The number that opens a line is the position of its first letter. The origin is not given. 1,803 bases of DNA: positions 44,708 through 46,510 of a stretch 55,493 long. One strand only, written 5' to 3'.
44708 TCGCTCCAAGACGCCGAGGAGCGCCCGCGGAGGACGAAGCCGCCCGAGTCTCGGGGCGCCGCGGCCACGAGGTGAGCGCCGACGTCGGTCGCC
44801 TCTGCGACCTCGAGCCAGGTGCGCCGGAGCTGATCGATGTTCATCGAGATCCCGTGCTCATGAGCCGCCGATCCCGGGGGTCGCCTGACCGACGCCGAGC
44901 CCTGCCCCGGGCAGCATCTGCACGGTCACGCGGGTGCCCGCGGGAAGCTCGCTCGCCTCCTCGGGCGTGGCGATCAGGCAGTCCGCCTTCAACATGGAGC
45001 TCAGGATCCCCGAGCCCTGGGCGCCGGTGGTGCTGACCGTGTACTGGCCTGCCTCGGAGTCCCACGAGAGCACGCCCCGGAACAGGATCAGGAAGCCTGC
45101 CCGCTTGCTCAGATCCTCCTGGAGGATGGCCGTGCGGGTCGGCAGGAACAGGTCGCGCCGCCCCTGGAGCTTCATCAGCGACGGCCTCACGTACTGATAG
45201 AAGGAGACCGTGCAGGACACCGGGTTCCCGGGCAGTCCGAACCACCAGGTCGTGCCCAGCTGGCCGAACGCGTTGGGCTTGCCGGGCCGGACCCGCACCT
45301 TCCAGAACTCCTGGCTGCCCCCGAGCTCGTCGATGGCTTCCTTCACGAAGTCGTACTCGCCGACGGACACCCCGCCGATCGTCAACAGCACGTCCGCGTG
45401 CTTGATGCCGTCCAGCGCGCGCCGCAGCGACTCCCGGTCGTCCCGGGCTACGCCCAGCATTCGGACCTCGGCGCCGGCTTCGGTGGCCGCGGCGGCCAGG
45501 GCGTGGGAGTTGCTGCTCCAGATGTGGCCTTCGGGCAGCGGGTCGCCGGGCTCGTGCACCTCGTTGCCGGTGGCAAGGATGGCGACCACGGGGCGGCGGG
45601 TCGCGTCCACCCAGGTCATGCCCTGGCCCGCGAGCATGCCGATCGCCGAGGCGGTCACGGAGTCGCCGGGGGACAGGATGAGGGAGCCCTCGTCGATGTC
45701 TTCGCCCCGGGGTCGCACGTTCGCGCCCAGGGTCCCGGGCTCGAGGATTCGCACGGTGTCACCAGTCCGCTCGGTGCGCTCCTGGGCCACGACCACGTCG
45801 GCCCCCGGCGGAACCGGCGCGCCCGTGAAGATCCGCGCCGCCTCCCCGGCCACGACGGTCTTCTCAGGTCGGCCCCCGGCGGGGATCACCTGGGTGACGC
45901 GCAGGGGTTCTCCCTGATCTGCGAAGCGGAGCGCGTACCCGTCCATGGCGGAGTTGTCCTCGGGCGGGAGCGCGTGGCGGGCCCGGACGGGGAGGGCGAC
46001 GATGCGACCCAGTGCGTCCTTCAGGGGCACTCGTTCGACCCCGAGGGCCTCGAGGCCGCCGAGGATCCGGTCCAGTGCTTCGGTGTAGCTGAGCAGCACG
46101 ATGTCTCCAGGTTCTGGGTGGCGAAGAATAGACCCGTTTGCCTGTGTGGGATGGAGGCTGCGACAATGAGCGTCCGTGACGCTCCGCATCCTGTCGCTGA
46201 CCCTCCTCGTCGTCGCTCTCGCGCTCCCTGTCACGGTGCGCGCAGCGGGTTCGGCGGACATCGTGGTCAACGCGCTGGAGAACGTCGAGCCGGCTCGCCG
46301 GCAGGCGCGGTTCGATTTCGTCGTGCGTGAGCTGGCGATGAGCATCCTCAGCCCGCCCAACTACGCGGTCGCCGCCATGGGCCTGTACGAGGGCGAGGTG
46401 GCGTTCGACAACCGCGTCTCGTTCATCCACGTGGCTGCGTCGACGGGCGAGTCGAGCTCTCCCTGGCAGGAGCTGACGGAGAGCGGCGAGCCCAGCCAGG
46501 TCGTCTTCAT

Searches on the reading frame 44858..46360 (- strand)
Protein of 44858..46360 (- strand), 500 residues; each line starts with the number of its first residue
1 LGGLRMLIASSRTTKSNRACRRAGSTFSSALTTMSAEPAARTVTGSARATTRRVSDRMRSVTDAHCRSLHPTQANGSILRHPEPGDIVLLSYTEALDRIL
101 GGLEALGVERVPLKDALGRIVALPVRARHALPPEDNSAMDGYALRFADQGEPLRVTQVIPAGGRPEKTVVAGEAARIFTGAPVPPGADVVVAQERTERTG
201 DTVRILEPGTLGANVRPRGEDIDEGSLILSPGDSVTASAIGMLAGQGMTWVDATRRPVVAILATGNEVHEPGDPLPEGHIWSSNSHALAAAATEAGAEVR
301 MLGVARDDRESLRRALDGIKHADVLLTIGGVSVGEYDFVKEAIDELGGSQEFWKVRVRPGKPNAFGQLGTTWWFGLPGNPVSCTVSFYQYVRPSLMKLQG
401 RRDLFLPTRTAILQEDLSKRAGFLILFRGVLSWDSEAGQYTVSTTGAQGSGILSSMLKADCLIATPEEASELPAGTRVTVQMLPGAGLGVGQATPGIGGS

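Call 27: search_protein_families(library=pfam, max_evalue=0.001, proteins=[window:44858-46360:-])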
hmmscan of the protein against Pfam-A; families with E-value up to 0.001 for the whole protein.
window:44858-46360:- (500 aa): 3 families
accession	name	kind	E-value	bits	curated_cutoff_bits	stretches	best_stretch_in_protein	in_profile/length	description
PF03453.22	MoeA_N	-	1.1e-42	145.9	30.8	1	90-247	1-160/160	MoeA N-terminal region (domain I and II)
PF00994.29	MoCF_biosynth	-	1.3e-30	106.4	26.6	1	260-396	1-143/144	Probable molybdopterin binding domain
PF03454.20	MoeA_C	-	2.3e-15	57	22.1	1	410-482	1-71/72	MoeA C-terminal region (domain IV)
